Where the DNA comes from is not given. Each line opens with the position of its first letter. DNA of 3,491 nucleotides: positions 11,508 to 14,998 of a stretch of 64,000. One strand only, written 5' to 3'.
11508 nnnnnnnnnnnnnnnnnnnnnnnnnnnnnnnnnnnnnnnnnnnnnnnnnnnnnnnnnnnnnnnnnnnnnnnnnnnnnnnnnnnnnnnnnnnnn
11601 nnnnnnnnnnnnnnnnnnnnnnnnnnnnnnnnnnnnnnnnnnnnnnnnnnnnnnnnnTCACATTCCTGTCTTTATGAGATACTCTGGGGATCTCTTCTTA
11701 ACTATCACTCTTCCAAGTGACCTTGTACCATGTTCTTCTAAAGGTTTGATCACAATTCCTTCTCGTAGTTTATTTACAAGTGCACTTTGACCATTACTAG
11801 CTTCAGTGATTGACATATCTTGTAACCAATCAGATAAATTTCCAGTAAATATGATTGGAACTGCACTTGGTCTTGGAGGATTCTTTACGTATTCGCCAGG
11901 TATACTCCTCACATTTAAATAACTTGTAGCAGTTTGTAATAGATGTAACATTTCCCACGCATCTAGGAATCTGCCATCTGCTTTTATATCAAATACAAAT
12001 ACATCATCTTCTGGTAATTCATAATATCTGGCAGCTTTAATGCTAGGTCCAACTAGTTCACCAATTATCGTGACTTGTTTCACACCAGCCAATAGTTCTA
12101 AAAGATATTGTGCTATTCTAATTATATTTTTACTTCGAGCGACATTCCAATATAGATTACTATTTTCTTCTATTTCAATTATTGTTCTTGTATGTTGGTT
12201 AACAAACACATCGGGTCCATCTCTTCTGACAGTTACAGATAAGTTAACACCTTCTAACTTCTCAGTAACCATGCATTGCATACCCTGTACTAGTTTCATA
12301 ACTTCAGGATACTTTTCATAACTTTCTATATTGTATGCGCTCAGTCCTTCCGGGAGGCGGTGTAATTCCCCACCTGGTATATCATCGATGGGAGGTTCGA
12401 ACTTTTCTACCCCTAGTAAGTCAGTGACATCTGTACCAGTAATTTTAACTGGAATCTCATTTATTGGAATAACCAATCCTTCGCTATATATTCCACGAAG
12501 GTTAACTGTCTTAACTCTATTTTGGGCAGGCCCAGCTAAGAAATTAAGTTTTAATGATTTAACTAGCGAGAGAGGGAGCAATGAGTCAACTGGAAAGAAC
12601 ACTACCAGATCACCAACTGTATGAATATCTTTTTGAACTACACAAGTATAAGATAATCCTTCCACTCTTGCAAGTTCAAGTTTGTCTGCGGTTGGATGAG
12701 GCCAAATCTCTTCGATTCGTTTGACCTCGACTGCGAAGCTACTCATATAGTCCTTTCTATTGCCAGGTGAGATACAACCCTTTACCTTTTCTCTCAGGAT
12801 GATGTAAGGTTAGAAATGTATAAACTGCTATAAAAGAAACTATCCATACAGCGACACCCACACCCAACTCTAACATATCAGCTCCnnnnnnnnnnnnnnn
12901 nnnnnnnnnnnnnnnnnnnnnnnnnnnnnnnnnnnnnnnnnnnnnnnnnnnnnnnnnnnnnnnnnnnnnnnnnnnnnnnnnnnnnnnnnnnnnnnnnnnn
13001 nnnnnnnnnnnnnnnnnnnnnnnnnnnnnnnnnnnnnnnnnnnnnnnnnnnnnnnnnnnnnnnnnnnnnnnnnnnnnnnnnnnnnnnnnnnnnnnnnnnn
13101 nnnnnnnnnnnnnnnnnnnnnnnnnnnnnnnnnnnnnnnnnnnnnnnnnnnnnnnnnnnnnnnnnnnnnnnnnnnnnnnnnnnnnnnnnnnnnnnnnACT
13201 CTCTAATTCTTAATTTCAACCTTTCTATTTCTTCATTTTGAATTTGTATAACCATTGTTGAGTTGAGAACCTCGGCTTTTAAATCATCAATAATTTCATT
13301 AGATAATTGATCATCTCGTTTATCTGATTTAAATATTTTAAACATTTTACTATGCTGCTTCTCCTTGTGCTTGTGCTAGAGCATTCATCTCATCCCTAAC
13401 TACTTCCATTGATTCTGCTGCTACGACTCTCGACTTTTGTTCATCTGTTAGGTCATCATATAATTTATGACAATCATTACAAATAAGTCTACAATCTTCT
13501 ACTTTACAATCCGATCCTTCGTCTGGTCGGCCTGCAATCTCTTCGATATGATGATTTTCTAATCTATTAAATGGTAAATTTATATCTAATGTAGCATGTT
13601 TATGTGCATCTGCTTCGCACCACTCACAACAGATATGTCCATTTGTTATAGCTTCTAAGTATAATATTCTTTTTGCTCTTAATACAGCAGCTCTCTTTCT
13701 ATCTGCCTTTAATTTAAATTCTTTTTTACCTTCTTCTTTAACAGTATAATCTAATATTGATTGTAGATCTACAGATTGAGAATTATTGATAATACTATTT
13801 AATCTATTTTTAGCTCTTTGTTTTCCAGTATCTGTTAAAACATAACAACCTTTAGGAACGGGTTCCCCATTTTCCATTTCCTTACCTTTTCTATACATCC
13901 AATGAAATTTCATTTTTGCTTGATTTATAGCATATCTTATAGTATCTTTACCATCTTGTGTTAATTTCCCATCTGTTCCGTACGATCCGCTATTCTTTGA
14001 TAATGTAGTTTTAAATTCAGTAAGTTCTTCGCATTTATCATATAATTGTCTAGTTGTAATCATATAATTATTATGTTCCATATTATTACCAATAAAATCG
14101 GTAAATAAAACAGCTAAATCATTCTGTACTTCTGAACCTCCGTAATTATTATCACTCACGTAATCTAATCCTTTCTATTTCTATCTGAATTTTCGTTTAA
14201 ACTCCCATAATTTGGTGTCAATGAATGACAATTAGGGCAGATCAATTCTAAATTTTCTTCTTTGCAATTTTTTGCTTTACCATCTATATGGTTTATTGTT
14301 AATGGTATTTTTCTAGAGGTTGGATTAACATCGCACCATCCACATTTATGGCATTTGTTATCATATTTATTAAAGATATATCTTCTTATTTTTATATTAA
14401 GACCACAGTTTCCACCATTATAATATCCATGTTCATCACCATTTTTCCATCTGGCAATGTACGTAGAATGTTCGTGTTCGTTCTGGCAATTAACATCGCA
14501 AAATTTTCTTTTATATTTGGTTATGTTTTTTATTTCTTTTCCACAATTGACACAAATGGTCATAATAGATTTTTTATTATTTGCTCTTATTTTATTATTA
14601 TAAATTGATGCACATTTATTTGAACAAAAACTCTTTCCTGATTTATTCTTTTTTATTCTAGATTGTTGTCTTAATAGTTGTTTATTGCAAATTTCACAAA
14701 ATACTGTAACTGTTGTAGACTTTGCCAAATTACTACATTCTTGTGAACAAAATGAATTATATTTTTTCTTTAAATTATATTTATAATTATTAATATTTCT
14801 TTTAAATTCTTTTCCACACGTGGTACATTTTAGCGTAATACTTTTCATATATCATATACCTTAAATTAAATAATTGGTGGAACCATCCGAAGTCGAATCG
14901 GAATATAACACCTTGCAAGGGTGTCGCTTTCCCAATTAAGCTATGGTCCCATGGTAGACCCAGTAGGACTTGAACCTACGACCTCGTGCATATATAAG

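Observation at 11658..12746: Novel fusion: tRNA-binding OB-fold domain joined to an Rnl2-family RNA ligase catalytic domain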

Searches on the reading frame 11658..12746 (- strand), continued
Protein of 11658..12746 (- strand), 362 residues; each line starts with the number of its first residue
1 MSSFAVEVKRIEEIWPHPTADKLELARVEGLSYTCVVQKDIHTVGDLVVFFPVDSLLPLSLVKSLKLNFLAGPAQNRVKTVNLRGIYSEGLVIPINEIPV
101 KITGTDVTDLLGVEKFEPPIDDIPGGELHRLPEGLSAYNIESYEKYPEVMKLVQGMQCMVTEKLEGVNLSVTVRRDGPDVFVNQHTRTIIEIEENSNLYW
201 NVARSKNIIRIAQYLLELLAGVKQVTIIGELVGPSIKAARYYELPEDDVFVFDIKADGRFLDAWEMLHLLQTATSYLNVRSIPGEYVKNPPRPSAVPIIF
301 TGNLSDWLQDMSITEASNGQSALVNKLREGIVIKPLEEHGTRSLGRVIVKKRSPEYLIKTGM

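Call 66: search_protein_representatives(protein=window:11661-12746:-)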
Query: 362 residues. Proteins with E-value up to 0.001 (for the whole library): 7215; up to 1e-10: 4137; up to 1e-30: 316. The best 150 are listed.
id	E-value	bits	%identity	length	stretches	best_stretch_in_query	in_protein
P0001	9.2e-238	804.4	100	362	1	1-362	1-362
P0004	2.2e-74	267.1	47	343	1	1-359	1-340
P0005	7.8e-73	262.0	44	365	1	1-362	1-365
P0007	9.0e-72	258.5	47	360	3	1-193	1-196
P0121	1.1e-70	255.0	46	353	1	1-361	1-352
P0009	4.2e-70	253.0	43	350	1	1-359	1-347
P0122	4.6e-70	252.9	46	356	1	1-357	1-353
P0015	4.5e-67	243.1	45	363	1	1-359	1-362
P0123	5.7e-66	239.5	41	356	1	1-360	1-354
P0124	5.5e-65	236.2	44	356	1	1-360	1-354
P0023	7.1e-64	232.6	43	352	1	1-359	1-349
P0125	1.3e-63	231.7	45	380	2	1-193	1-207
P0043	1.0e-61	225.4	43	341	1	6-359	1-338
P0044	1.4e-61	225.0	42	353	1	1-358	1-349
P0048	1.9e-61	224.5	45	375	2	105-359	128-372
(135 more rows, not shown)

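Call 67: search_protein_families(library=pfam, proteins=[L068:12296-13309:+, L026:6919-7644:+, L022:18605-19843:+, L058:2263-2898:-, L070:7471-8367:-, L057:2893-3609:-, L012:6604-7518:+, L057:3636-4109:+, L043:5295-6206:+, L014:7867-9303:+], max_evalue=0.001)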
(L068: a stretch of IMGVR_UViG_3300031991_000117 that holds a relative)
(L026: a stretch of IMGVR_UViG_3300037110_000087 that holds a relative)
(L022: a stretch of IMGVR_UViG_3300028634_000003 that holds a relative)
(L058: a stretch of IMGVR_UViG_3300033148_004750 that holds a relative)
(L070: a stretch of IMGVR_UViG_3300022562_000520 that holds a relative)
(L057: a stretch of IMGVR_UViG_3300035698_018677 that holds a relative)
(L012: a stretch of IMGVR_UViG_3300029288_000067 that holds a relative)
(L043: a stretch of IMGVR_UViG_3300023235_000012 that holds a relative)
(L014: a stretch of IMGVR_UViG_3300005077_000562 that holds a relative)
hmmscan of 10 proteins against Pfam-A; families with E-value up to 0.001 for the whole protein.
L068:12296-13309:+ (337 aa): 2 families
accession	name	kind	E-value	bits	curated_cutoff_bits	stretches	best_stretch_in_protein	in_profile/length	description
PF04446.17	Thg1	-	3.3e-31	108.3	29.2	1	67-198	2-130/130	tRNAHis guanylyltransferase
PF14413.11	Thg1C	-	2.2e-06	28.3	26.3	1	224-272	34-82/116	Thg1 C terminal domain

L026:6919-7644:+ (241 aa): 1 family
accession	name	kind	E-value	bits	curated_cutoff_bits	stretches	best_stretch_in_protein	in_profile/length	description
PF00149.33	Metallophos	-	1e-05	26.5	21.5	1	10-135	4-72/191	Calcineurin-like phosphoesterase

L022:18605-19843:+ (412 aa): 1 family
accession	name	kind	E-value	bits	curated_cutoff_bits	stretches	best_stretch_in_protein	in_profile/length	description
PF09511.15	RNA_lig_T4_1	-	1.1e-10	42.2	28.3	1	74-275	1-208/227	RNA ligase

L058:2263-2898:- (211 aa): 0 families

L070:7471-8367:- (298 aa): 1 family
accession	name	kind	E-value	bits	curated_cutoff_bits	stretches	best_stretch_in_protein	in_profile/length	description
PF05618.17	Zn_protease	-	5.3e-15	56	27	1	137-244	15-130/138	Putative ATP-dependent zinc protease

L057:2893-3609:- (238 aa): 1 family
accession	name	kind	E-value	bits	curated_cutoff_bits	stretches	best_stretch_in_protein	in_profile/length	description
PF12705.13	PDDEXK_1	-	1.2e-07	32.4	22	1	144-194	122-172/247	PD-(D/E)XK nuclease superfamily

L012:6604-7518:+ (304 aa): 5 families
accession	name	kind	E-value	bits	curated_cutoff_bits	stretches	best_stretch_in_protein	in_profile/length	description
PF25109.1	HAD_PNKP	-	1.6e-26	93.6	27.6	1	163-301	4-141/143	Polynucleotide kinase PNKP phosphatase domain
PF13671.12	AAA_33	-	4.8e-17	63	27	1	8-126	2-121/143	AAA domain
PF03767.20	Acid_phosphat_B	-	1e-08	35.4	27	1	179-265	101-187/230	HAD superfamily, subfamily IIIB (Acid phosphatase)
PF06414.18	Zeta_toxin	-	8.5e-06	25.8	22.3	1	4-85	15-105/199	Zeta toxin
PF24694.1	LNS2_PITM1-3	-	1.8e-05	25.2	27.7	1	199-270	21-91/124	PITM 1-3, LNS2 domain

L057:3636-4109:+ (157 aa): 1 family
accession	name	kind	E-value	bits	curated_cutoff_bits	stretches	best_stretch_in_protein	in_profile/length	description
PF09424.15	YqeY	-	1.8e-18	67.4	27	1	18-156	4-143/143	Yqey-like protein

L043:5295-6206:+ (303 aa): 1 family
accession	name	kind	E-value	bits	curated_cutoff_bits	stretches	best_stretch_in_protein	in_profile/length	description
PF10127.15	RlaP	-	1.6e-16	61.2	23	1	30-211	19-169/249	RNA repair pathway DNA polymerase beta family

L014:7867-9303:+ (478 aa): 4 families
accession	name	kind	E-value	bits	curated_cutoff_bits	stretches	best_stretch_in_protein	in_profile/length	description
PF01743.26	PolyA_pol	-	6.6e-21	75.4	23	1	34-175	1-126/126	Poly A polymerase head domain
PF12627.12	PolyA_pol_RNAbd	-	2.6e-12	46.8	22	1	211-261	10-60/64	Probable RNA and SrmB- binding site of polymerase A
PF01966.28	HD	-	1.7e-08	35.2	22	1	286-358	13-90/116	HD domain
PF13735.12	tRNA_NucTran2_2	-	3.6e-05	24.2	27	1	323-457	18-135/149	tRNA nucleotidyltransferase domain 2 putative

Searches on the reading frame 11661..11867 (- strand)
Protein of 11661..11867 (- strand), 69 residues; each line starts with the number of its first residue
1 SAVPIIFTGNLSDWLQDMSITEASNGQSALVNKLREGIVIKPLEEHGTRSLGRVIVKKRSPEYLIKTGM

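Call 54: search_solved_structures(query=window:11661-11867:-, max_evalue=10, show_alignments=2)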
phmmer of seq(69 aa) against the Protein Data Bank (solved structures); distinct sequences matched with E-value up to 10: 4.
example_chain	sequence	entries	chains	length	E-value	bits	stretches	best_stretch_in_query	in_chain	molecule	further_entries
3m3n_W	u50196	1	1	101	2.3e-05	27.6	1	23-47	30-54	Neural Wiskott-Aldrich syndrome protein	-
2vcp_D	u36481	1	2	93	0.063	16.8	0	21-47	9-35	NEURAL WISKOTT-ALDRICH SYNDROME PROTEIN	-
9spj_T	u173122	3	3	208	0.7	13.5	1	3-59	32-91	Ribosomal protein L19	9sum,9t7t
7pzy_z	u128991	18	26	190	1.2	12.8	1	3-57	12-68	Ribosomal protein L19 | 60S ribosomal protein L19-A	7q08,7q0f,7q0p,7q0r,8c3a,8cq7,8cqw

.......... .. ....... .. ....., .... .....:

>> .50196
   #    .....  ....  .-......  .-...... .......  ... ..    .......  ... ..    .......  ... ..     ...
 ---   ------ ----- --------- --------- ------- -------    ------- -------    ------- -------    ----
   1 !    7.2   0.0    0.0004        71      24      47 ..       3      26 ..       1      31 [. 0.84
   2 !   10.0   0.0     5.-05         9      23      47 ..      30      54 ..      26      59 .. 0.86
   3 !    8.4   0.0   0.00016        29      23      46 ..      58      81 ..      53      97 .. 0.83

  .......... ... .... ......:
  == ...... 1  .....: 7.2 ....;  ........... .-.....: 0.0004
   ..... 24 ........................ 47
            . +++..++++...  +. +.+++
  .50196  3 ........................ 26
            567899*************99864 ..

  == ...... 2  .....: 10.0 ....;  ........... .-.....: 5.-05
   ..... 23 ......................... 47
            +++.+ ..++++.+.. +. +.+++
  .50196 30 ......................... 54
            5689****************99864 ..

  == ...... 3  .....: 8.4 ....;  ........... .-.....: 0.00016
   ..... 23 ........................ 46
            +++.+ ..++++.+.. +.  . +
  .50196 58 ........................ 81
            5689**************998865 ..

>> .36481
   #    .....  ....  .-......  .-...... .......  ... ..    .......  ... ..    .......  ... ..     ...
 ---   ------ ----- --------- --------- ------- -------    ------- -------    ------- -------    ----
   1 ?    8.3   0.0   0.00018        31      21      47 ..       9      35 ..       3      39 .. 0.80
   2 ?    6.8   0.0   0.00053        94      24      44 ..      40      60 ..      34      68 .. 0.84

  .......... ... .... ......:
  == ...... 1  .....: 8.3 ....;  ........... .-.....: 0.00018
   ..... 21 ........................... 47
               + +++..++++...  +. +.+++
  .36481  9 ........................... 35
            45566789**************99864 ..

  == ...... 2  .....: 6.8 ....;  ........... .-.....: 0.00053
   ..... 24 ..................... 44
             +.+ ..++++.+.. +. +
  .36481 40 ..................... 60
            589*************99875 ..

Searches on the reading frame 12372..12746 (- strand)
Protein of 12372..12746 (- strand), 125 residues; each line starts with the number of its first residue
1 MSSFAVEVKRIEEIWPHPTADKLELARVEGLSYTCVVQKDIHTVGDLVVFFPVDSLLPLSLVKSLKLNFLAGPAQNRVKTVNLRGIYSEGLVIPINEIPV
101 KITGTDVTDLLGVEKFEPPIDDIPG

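Call 40: predict_structure(alignment_id=A2)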
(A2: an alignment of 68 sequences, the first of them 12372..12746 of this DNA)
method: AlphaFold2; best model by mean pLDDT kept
length: 125 residues; sequences in the alignment: 68
mean_pLDDT: 92.6   pTM: 0.84
mean pLDDT of the five models: 92.6, 91.9, 91.5, 90.9, 90.3
residues with pLDDT >= 90: 111; 70-90: 7; 50-70: 6; < 50: 1
segments of 3 or more residues with pLDDT < 50: none
pLDDT, mean of each block of 10 residues (from residue 1): 86 97 96 94 97 96 94 95 94 95 94 92 56
secondary structure, 60 per line:
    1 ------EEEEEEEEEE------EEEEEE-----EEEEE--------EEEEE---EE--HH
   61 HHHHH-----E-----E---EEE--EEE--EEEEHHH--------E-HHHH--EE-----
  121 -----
elements in order: E7-16 E23-28 E34-38 E47-51 H59-65 E81-83 E86-88 E91-94 H108-111

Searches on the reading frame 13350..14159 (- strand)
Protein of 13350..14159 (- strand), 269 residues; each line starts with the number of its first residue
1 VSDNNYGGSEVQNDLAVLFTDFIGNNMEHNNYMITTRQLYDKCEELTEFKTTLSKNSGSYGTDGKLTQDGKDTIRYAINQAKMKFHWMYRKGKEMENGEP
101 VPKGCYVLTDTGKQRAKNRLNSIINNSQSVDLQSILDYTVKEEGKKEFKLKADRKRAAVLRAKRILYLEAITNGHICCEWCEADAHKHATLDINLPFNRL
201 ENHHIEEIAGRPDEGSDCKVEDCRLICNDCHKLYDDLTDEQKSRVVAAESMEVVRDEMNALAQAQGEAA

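Call 22: search_protein_families(library=pfam, proteins=[window:13350-14159:-], max_evalue=0.01)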
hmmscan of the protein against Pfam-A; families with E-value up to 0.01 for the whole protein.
window:13350-14159:- (269 aa): 0 families

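Call 34: search_protein_families(library=phrogs, proteins=[window:13350-14159:-], max_evalue=0.001)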
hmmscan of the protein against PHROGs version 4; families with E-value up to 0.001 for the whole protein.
window:13350-14159:- (269 aa): 2 families
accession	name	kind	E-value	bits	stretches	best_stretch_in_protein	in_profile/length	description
phrog_5956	-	DNA, RNA and nucleotide metabolism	9.9e-07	29.5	1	153-256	37-128/138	HNH endonuclease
phrog_3106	-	DNA, RNA and nucleotide metabolism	0.00022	22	1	114-244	122-230/252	HNH endonuclease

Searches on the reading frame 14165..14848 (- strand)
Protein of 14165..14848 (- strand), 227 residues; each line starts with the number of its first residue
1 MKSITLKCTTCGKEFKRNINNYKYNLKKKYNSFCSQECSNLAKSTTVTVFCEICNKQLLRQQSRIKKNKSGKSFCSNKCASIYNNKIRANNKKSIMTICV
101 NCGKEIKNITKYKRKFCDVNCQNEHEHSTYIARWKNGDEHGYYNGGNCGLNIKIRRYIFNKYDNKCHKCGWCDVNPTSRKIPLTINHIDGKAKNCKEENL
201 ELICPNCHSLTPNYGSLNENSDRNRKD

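Call 22: search_protein_families(library=pfam, proteins=[window:14165-14848:-], max_evalue=0.01)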
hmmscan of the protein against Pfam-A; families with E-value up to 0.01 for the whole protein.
window:14165-14848:- (227 aa): 1 family
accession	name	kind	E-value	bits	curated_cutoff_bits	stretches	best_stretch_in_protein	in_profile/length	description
PF06467.20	zf-FCS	-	0.00094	19.4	22.4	1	47-83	3-39/39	MYM-type Zinc finger with FCS sequence motif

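Call 34: search_protein_families(library=phrogs, proteins=[window:14165-14848:-], max_evalue=0.001)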
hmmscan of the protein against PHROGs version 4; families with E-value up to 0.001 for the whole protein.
window:14165-14848:- (227 aa): 5 families
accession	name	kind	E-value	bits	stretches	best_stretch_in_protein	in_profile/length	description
phrog_1271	-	DNA, RNA and nucleotide metabolism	7.6e-19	69.3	2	66-221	188-325/361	HNH endonuclease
phrog_10822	-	DNA, RNA and nucleotide metabolism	2.8e-12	47.8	1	152-225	89-161/245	HNH endonuclease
phrog_14736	-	DNA, RNA and nucleotide metabolism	8.9e-11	42.8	1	163-225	29-92/202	HNH endonuclease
phrog_2308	-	unknown function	7.7e-05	23.8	1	32-125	35-129/138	-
phrog_9706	-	unknown function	0.00051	21.4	1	1-40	4-43/56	-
